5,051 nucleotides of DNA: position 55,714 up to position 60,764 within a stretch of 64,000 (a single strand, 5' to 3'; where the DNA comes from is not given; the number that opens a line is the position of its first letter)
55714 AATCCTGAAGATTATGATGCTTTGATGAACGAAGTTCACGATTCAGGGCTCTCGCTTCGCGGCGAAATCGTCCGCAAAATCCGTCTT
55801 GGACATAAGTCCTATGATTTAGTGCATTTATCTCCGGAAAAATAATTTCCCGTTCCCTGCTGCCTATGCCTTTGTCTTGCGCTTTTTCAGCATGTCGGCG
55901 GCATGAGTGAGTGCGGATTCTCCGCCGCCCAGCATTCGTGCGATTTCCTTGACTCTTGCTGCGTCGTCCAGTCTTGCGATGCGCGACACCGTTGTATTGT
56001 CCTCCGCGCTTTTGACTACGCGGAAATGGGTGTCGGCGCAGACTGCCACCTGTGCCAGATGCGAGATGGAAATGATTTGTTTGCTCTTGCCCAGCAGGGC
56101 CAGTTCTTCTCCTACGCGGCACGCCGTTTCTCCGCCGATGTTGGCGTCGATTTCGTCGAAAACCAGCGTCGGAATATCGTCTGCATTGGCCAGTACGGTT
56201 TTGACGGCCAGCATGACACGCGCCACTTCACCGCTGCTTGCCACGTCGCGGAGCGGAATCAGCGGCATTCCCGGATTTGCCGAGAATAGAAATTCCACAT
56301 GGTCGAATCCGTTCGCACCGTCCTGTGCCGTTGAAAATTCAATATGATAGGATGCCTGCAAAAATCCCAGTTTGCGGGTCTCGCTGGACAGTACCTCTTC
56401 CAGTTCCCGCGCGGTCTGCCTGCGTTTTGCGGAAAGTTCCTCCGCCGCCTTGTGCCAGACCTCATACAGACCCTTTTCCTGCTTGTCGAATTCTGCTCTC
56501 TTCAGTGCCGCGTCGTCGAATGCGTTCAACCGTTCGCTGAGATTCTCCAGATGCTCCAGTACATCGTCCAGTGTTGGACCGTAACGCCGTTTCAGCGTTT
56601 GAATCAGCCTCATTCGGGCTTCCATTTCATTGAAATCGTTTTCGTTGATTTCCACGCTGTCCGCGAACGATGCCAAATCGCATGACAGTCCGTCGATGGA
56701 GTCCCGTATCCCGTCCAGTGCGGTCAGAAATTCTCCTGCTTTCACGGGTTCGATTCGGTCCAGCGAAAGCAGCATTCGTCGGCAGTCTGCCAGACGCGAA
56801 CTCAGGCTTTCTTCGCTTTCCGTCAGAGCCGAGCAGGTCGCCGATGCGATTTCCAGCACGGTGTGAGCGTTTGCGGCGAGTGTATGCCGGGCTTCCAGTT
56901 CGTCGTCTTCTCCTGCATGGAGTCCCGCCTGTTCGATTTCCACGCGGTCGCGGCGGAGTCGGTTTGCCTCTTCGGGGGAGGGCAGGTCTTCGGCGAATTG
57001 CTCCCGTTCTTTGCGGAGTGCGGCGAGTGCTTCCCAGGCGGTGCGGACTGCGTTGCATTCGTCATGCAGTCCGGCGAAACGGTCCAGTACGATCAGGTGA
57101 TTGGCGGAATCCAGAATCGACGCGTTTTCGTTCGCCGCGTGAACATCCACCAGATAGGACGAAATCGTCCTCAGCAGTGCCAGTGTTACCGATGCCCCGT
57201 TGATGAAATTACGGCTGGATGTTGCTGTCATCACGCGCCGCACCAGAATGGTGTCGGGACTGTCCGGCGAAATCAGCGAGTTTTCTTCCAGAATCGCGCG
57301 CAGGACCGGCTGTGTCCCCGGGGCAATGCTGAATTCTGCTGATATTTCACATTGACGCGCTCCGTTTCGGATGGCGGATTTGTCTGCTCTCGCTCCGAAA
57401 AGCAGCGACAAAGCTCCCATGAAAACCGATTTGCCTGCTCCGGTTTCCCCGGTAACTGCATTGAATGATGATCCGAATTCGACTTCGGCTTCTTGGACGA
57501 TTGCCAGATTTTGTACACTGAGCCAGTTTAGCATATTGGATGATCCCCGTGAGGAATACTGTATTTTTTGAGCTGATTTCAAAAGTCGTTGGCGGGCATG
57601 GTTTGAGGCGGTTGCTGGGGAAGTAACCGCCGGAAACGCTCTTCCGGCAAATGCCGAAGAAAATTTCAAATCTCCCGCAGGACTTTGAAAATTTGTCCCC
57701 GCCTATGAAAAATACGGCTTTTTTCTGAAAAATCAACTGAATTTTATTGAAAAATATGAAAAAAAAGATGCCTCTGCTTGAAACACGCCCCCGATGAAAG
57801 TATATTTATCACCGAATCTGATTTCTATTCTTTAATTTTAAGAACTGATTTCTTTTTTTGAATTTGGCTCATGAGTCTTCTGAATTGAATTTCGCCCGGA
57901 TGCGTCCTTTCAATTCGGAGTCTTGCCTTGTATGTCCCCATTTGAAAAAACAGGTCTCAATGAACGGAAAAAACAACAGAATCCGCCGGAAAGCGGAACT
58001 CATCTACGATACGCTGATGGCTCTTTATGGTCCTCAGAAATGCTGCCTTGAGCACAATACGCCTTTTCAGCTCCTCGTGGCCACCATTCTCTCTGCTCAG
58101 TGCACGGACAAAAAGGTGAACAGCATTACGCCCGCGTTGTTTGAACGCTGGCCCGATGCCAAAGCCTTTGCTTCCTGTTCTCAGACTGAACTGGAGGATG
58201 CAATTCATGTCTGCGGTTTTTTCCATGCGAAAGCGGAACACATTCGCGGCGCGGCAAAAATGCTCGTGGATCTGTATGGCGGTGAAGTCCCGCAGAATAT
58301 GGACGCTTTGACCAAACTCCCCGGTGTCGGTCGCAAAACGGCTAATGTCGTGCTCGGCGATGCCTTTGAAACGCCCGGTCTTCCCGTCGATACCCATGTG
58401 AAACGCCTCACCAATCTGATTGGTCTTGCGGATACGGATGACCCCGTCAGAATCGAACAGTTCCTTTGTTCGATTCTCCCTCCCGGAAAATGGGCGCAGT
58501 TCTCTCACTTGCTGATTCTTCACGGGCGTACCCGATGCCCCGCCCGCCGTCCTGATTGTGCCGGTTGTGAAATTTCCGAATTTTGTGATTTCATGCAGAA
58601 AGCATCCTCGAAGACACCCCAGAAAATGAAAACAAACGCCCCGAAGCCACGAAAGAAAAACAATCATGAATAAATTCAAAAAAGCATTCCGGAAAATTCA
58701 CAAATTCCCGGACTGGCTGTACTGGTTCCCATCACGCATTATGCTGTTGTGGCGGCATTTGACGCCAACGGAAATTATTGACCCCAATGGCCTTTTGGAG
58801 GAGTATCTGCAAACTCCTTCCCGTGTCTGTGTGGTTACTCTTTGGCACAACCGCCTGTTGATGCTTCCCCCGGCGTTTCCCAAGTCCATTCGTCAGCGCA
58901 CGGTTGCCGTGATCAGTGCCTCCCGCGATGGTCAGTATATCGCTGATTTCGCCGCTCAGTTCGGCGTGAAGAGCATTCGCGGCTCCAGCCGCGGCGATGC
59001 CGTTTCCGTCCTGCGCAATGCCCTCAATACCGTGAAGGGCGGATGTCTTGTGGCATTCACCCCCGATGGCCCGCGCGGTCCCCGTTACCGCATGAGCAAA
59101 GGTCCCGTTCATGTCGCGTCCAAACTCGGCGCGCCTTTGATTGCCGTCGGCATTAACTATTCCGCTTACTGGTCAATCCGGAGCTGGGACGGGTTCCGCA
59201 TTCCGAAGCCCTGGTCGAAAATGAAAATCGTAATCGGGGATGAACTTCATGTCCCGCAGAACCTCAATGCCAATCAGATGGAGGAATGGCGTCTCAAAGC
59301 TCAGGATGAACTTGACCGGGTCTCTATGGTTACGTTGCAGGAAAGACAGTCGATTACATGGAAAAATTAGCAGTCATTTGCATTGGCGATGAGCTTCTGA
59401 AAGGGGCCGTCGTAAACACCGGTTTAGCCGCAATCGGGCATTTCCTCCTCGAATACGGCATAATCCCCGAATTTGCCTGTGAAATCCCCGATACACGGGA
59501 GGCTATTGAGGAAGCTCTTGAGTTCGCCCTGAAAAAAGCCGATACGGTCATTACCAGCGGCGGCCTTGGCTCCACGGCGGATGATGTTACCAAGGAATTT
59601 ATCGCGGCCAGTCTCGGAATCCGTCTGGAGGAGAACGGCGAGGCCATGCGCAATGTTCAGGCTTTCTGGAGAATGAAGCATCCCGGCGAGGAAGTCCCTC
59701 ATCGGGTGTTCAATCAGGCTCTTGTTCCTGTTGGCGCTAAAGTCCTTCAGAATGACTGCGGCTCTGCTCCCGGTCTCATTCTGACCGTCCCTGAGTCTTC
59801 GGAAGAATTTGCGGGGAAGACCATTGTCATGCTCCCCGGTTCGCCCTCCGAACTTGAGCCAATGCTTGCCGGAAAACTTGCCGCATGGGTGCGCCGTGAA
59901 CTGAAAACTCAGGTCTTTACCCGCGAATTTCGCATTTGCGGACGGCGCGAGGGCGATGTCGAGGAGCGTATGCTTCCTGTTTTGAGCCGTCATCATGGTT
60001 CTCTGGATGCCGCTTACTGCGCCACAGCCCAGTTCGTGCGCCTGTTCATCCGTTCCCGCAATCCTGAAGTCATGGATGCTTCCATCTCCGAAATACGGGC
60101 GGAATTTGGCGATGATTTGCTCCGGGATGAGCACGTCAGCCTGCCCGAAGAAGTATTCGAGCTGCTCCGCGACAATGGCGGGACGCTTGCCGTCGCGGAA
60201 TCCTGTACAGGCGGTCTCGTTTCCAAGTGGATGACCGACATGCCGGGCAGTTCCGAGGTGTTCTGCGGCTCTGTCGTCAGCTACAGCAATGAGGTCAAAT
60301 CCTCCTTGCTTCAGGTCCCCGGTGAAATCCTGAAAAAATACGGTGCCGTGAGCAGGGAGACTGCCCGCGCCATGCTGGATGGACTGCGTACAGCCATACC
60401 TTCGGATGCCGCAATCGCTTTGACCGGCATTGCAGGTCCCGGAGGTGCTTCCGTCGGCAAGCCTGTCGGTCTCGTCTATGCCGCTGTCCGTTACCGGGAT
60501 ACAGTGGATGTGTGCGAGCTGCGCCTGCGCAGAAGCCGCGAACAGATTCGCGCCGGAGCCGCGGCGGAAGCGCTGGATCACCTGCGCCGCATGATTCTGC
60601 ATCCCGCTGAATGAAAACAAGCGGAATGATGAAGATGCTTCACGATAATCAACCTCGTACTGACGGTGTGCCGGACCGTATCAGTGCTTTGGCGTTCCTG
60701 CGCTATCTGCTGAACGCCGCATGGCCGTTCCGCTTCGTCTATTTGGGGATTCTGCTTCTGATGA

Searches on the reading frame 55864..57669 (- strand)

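Call 8: search_protein_families(library=pfam, proteins=[window:55864-57669:-], max_evalue=0.01)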
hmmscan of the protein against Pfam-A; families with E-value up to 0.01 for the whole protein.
window:55864-57669:- (601 aa): 3 families
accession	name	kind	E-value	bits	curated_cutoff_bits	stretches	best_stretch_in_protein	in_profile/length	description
PF02463.25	SMC_N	-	3.5e-15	56.5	40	1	58-556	13-216/220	RecF/RecN/SMC N terminal domain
PF13476.12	AAA_23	-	7.2e-08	33.7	27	1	50-131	2-83/201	AAA domain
PF13555.12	AAA_29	-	0.0064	16.7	27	0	56-94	10-49/61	P-loop containing region of AAA domain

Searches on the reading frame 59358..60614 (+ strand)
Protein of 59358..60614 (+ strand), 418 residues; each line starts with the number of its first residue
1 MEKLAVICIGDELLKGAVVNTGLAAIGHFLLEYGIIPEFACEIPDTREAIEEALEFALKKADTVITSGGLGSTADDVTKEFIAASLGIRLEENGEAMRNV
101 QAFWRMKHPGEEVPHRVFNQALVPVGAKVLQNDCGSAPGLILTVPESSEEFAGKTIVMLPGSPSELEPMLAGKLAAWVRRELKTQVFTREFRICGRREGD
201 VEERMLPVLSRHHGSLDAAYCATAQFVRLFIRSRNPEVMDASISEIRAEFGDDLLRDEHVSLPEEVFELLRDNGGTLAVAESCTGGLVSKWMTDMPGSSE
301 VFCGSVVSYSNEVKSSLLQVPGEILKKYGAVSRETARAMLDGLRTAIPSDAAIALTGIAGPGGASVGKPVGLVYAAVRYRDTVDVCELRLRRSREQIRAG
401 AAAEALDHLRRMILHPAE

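Call 18: find_encoding_contigs(protein=window:59358-60614:+, flank=10000, max_places=4)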
Protein window:59358-60614:+ (418 aa): 5 contigs read that carry it; 2 places shown.
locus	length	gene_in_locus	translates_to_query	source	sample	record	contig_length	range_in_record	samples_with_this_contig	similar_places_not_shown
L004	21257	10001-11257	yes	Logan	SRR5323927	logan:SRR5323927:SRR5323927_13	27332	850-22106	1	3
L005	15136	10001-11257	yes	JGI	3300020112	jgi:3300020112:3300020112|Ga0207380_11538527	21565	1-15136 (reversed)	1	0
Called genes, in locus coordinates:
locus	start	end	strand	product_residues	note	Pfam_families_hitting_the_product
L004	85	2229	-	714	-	PF00069:Pkinase, PF07714:PK_Tyr_Ser-Thr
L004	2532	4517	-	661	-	PF00456:Transketolase_N, PF02775:TPP_enzyme_C (faint), PF02779:Transket_pyr, PF02780:Transketolase_C, PF22613:Transketolase_C_1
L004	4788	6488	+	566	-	-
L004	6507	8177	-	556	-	PF02463:SMC_N, PF13476:AAA_23 (weak)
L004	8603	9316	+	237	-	PF00730:HhH-GPD, PF00633:HHH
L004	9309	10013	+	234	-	PF04028:DUF374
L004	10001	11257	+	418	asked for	PF00994:MoCF_biosynth, PF02464:CinA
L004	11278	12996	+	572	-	PF00664:ABC_membrane, PF00005:ABC_tran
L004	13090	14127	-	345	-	PF00535:Glycos_transf_2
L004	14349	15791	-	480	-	PF21129:TibC_1st (weak), PF01075:Glyco_transf_9 (weak)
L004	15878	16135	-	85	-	PF05402:PqqD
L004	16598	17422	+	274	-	-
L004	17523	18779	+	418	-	PF06074:Portal_Mu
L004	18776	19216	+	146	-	-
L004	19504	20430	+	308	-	PF00005:ABC_tran, PF13304:AAA_21 (weak)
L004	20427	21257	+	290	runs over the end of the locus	PF10920:DUF2705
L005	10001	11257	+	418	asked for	PF00994:MoCF_biosynth, PF02464:CinA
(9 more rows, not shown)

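Call 62: search_protein_families(library=phrogs, proteins=[L004:16598-17422:+, L004:17523-18779:+, L004:18776-19216:+, L004:15878-16135:-, L004:14349-15791:-], max_evalue=0.001)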
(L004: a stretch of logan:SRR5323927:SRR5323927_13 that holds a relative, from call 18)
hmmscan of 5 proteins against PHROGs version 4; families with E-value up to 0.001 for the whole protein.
L004:16598-17422:+ (274 aa): 0 families

L004:17523-18779:+ (418 aa): 5 families
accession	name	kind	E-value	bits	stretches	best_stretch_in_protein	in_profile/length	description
phrog_113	-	head and packaging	3.2e-63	215.4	1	18-385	36-399/1272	portal protein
phrog_10231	-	unknown function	1.4e-18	68.3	1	267-416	4-152/256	-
phrog_25139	-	unknown function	4.2e-13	50.4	1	198-283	17-102/108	-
phrog_23254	-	unknown function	2.7e-05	25.3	1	40-145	40-140/154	-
phrog_35074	-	unknown function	0.00017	20.6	1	199-362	165-328/890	-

L004:18776-19216:+ (146 aa): 0 families

L004:15878-16135:- (85 aa): 0 families

L004:14349-15791:- (480 aa): 0 families
